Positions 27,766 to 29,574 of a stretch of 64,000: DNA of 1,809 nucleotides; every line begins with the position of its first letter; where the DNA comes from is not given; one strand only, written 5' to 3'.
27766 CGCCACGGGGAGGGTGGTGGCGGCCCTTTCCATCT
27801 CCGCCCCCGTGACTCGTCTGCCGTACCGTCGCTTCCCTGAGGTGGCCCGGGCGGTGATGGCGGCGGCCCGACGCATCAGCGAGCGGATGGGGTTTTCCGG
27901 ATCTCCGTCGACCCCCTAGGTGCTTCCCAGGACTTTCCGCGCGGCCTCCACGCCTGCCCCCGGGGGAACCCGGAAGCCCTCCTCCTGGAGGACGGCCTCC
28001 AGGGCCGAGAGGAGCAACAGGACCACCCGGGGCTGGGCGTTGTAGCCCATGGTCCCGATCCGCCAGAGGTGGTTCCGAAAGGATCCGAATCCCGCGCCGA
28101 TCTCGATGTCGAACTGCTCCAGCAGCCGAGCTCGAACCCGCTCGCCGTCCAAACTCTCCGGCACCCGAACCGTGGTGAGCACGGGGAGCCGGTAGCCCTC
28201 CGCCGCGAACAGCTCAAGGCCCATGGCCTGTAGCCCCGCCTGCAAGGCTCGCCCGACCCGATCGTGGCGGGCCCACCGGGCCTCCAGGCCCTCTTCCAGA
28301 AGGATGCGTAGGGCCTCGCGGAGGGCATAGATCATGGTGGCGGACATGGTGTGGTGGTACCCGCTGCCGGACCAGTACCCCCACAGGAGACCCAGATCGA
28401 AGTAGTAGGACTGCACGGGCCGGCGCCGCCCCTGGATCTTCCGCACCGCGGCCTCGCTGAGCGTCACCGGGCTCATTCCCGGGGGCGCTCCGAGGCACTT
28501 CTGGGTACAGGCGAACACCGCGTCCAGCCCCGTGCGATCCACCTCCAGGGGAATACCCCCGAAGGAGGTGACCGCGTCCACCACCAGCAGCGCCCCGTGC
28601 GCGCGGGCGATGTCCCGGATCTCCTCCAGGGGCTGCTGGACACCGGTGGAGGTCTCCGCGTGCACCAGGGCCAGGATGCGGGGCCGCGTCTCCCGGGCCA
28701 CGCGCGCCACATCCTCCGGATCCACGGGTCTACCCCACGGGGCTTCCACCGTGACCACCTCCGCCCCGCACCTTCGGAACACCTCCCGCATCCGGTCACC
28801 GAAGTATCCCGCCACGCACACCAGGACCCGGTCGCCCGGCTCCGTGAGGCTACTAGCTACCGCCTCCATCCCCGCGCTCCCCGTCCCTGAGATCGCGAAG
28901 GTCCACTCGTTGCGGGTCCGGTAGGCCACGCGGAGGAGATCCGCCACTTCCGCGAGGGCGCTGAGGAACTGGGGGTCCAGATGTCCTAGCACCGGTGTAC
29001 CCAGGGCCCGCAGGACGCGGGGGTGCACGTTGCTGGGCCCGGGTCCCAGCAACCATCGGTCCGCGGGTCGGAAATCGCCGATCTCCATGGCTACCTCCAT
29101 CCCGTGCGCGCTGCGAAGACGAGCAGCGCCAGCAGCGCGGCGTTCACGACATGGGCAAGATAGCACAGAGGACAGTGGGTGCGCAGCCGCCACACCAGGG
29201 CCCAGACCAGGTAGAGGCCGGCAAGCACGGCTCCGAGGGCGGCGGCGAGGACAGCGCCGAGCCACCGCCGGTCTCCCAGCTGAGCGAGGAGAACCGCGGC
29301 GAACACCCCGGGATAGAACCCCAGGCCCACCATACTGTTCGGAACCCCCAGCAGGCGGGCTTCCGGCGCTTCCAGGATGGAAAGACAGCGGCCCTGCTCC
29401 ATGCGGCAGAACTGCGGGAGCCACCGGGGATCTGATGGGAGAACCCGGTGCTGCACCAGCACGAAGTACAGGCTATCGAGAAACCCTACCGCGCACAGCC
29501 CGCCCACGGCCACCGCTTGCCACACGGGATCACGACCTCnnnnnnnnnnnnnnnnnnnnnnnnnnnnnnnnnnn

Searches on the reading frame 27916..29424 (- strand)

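Call 31: search_protein_families(library=pfam, proteins=[window:27916-29424:-], max_evalue=0.0001)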
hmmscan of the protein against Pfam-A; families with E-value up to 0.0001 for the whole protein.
window:27916-29424:- (502 aa): 2 families
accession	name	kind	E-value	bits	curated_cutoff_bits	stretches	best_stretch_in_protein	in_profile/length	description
PF00266.25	Aminotran_5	-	4.8e-26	92.1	21.5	1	168-445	56-338/371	Aminotransferase class-V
PF00155.27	Aminotran_1_2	-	2.1e-07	30.9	19.7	1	150-284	44-186/361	Aminotransferase class I and II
